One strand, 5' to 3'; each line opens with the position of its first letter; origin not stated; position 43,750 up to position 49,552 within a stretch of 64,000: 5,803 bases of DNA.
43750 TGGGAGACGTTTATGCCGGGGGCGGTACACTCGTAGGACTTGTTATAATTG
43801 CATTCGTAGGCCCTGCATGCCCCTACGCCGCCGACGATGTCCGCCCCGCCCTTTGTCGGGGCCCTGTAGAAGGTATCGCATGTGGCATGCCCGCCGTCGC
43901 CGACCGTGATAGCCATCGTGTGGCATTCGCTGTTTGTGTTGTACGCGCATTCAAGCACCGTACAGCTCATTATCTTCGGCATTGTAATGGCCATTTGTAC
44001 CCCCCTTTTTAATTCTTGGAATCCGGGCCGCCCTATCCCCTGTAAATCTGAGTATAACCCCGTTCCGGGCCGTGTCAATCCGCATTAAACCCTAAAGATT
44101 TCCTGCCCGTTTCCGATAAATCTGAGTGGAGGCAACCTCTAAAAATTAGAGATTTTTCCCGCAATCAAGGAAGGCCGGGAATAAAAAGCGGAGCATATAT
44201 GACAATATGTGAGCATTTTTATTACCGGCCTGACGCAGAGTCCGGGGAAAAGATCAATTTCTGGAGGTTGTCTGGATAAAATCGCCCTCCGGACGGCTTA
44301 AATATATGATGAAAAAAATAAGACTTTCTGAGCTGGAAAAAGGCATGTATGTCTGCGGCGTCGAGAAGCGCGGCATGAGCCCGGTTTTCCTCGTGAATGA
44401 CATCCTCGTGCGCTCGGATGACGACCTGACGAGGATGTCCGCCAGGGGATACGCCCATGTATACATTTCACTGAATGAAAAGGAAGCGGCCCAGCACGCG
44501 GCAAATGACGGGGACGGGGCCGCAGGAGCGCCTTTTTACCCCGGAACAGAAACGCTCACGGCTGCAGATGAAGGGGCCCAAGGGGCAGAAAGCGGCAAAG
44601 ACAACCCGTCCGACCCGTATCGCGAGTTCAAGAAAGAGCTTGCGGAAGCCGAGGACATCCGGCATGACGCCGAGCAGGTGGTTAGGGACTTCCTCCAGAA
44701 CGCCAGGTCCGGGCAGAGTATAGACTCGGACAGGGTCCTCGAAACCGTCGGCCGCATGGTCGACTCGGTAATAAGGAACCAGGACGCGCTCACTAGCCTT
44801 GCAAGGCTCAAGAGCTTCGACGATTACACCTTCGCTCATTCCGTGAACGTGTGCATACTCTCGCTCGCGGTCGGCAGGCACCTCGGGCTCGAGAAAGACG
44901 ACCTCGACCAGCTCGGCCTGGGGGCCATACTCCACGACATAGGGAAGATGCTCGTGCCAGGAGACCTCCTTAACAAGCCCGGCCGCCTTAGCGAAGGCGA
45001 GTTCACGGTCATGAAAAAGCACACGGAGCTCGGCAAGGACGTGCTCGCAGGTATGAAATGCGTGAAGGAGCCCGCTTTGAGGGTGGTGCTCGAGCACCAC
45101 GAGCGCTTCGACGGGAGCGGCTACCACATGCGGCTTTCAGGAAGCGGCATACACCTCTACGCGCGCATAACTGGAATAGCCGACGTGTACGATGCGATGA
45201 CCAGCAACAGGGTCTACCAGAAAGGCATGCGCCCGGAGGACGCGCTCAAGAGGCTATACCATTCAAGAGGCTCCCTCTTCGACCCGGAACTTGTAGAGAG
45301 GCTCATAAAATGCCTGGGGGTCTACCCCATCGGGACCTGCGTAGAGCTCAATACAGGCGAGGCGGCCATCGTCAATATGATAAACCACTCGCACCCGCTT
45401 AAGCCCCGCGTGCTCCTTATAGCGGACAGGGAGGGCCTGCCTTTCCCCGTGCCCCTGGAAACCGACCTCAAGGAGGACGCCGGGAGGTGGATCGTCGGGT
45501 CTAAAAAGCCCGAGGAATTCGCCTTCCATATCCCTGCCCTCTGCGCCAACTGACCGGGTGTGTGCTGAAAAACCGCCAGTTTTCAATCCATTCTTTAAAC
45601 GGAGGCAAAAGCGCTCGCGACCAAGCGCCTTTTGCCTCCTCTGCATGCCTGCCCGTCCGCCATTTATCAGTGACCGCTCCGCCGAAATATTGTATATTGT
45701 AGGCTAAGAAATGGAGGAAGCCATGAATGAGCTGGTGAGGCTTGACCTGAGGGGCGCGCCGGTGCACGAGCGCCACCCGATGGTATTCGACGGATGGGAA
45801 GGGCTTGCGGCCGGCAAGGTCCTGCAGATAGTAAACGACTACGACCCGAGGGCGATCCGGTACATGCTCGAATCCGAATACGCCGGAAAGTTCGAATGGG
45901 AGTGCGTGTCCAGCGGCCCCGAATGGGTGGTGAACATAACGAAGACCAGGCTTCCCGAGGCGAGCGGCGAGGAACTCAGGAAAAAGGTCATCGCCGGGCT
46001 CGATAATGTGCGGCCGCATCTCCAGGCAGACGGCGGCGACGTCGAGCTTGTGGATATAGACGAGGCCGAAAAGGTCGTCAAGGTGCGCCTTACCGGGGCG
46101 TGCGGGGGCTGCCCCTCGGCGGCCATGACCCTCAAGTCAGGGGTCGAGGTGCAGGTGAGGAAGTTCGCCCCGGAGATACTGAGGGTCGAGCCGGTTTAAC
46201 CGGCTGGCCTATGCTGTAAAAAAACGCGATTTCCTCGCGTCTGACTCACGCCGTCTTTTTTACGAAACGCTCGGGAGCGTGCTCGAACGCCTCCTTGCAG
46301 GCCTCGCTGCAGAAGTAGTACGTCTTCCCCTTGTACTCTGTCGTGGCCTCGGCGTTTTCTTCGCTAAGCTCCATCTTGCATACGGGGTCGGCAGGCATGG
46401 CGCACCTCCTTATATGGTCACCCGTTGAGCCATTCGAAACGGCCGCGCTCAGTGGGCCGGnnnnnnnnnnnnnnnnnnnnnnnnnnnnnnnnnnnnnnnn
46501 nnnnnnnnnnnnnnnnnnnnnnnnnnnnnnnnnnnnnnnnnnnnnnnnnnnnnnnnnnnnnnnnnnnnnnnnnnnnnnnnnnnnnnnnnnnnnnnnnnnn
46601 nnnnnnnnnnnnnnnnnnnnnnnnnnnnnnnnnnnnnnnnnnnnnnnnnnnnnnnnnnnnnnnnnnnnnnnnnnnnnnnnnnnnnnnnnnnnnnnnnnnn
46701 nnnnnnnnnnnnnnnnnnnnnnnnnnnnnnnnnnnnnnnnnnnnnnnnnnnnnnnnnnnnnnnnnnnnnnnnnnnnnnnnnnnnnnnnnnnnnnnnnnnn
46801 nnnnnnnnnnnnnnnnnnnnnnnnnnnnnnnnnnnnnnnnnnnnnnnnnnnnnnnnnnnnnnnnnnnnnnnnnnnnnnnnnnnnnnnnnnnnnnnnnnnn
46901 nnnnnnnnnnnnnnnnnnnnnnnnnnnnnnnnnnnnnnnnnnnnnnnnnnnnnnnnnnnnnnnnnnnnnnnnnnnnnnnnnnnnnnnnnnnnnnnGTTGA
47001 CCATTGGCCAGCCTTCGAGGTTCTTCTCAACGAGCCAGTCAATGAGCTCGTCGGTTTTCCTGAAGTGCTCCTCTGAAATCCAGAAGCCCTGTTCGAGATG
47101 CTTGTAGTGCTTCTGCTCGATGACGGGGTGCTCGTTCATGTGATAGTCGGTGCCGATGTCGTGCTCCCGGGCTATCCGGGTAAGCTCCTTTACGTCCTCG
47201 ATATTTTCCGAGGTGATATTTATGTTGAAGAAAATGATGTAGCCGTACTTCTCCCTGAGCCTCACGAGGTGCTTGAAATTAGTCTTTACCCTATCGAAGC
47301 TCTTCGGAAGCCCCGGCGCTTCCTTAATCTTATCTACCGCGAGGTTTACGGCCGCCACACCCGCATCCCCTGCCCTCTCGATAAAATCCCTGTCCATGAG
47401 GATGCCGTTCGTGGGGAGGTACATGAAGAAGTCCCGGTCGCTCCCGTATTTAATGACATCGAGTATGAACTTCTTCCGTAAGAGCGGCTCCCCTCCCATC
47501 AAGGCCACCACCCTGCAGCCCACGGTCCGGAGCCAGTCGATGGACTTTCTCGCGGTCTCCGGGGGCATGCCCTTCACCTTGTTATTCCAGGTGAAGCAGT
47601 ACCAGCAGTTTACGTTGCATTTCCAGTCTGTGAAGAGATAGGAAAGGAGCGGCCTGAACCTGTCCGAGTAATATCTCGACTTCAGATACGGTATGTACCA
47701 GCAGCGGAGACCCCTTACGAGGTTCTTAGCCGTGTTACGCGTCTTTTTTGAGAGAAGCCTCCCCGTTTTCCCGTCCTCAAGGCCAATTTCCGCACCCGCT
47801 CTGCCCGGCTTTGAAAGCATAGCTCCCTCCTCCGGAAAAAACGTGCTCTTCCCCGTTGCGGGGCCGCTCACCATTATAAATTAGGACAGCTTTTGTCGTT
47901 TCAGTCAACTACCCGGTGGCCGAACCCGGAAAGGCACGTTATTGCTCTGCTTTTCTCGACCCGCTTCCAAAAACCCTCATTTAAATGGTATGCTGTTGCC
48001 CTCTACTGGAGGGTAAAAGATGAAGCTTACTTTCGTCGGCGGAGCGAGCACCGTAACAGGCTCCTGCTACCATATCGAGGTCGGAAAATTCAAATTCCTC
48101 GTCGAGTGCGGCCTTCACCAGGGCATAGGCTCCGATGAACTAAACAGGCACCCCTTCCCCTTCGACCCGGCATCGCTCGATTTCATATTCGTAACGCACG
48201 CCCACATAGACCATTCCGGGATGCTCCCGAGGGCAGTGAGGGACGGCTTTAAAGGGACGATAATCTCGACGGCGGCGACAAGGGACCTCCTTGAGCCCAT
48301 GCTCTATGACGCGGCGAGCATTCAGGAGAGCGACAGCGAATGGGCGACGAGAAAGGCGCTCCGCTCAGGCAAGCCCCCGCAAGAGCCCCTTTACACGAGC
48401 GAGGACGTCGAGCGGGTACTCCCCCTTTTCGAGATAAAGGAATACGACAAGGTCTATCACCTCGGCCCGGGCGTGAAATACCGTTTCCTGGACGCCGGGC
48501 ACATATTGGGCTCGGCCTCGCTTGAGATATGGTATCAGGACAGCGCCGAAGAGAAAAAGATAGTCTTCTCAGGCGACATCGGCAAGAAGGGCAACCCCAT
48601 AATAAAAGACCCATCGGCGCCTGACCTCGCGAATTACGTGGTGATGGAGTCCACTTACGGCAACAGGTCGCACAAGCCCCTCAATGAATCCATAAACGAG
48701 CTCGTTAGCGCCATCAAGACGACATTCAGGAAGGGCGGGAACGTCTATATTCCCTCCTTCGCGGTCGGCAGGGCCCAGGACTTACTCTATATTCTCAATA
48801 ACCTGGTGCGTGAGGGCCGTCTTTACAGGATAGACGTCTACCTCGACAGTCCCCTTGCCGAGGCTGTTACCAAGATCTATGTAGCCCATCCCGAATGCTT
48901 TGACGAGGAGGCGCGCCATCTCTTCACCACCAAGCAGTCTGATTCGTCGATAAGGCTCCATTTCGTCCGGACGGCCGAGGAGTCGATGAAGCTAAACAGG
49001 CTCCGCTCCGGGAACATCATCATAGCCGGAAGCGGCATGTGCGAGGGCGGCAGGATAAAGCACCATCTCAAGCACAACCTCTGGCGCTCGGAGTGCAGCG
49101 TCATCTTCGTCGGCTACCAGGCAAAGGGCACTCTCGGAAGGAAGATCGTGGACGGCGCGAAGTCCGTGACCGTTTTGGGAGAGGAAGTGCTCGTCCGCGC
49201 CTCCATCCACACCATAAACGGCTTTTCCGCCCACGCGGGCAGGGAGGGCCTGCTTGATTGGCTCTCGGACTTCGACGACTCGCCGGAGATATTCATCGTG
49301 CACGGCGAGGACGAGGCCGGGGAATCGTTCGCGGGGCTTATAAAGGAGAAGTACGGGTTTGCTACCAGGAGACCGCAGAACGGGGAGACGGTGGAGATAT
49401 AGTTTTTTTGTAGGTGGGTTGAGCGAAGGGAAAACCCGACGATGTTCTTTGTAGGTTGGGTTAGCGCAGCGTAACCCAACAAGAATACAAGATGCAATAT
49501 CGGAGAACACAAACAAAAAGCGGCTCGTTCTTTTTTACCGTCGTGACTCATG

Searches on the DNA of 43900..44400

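Call 90: search_rna_families(source=window, start=43900, end=44400, threshold=evalue, max_evalue=0.1)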
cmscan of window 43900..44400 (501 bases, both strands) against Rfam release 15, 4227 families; matches with E-value up to 0.1: 0.
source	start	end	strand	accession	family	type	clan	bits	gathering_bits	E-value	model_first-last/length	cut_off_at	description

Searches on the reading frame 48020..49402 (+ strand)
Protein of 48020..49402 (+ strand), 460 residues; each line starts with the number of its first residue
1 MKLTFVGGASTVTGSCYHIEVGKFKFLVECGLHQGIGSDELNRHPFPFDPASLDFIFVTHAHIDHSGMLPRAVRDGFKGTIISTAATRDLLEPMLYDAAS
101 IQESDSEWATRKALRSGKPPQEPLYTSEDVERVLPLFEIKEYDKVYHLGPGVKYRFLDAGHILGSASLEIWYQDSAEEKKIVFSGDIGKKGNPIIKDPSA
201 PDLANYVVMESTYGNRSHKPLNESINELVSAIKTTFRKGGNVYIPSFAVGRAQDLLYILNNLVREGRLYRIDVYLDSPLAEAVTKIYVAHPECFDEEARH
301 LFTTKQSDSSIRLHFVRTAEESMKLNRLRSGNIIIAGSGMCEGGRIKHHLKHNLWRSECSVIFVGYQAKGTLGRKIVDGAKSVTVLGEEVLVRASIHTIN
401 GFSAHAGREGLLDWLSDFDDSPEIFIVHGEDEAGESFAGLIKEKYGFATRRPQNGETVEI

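Call 4: search_protein_families(library=pfam, proteins=[window:48020-49402:+], max_evalue=1)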
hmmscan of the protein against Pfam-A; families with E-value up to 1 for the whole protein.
window:48020-49402:+ (460 aa): 5 families
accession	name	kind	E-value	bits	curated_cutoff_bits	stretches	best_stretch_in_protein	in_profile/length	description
PF10996.14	Beta-Casp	-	2.8e-41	141.2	27.7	1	252-376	1-120/120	Beta-Casp domain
PF07521.17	RMMBL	-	4.8e-17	62.2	21.6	1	390-448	2-59/63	Zn-dependent metallo-hydrolase RNA specificity domain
PF00753.33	Lactamase_B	-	4.5e-09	37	22.7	1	13-198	5-161/196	Metallo-beta-lactamase superfamily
PF12706.13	Lactamase_B_2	-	0.00015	21.9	27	1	41-97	16-76/200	Beta-lactamase superfamily domain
PF16661.11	Lactamase_B_6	-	0.12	12.2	27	1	19-187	2-162/193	Metallo-beta-lactamase superfamily domain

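Call 30: find_related_loci(query=window:48020-49402:+, collection=genome_contigs, flank=8000)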
Query window:48020-49402:+ (460 aa) in genome_contigs; peptide patterns used: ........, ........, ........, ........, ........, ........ (x = any residue, [..] = any of these).
600 stretches matched a pattern (row limit reached: there are more); 596 encode a relative of the query (tblastn E <= 1e-3); the best 80 are kept; 80 distinct loci.
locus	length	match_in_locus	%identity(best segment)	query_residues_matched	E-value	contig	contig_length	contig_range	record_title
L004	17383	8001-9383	78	1-460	0e+0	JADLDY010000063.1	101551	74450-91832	MAG: Deltaproteobacteria bacterium isolate SJ296 c_000001326017, whole genome shotgun sequence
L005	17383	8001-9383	76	1-460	0e+0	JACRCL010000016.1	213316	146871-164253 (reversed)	MAG: Deltaproteobacteria bacterium isolate NC_groundwater_1645_Pr3_B-0.1um_57_199 SR-2_scaffold_141_1493434, whole genom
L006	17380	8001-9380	74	1-460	0e+0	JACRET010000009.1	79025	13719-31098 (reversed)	MAG: Deltaproteobacteria bacterium isolate NC_groundwater_1706_Pr3_B-0.1um_52_15 SR-2_scaffold_141_198131, whole genome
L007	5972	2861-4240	73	1-460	0e+0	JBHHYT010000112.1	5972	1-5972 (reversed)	MAG: Thermodesulfobacteriota bacterium isolate Maj_2_bin.32 NODE_7915_length_5972_cov_7.735170, whole genome shotgun seq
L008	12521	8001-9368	69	1-456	0e+0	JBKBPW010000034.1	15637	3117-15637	MAG: Thermodesulfovibrionales bacterium isolate 21H_026.bin.27 NODE_36_length_15637_cov_5.650321, whole genome shotgun s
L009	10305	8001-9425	66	1-460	0e+0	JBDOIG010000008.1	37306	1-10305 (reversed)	MAG: Thermodesulfovibrionales bacterium isolate TC202112_Ori_Bins005 k147_26041, whole genome shotgun sequence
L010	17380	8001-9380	62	1-460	0e+0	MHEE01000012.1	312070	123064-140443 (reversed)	MAG: Nitrospirae bacterium GWF2_44_13 gwf2_scaffold_28, whole genome shotgun sequence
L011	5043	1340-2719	60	1-460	0e+0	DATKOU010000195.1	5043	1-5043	MAG TPA_asm: Thermodesulfovibrionales bacterium isolate SMAG_U14772 k141_3734417, whole genome shotgun sequence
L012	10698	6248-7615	61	1-456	0e+0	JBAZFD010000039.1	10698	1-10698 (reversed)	MAG: Thermodesulfovibrionales bacterium isolate SO_2017_LW3_141 NODE_19201_length_10698_cov_0.764734_LW162_2017, whole g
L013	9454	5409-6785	59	1-460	0e+0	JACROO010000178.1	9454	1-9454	MAG: Nitrospirae bacterium isolate NC_groundwater_1963_Pr3_S-0.2um_42_3 scaffold_774606, whole genome shotgun sequence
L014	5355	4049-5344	61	1-432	0e+0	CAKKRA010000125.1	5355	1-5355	Nitrospiria bacterium isolate Hainich-H32-bin128-1 genome assembly, contig: H32-bin128_1_Hain_PNK108_H32_02um_12337_leng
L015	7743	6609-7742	61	1-378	1e-162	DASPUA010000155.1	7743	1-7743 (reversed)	MAG TPA_asm: Thermodesulfovibrionales bacterium isolate SMAG_U12291 k141_1505870, whole genome shotgun sequence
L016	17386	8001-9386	54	1-458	2e-159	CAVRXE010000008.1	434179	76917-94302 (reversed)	MAG: Candidatus Deferrimicrobiaceae bacterium isolate MFD02199.bin.2.95 genome assembly, contig: contig_9421, whole geno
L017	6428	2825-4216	52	1-460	6e-158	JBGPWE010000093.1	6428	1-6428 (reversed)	MAG: bacterium isolate OBJ1_062018_090_71 k141_57103_length_6428_cov_10.2776, whole genome shotgun sequence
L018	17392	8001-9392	53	1-460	7e-157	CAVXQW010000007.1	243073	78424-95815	MAG: uncultured bacterium isolate MFD00822.bin.2.130 genome assembly, contig: contig_34720, whole genome shotgun sequenc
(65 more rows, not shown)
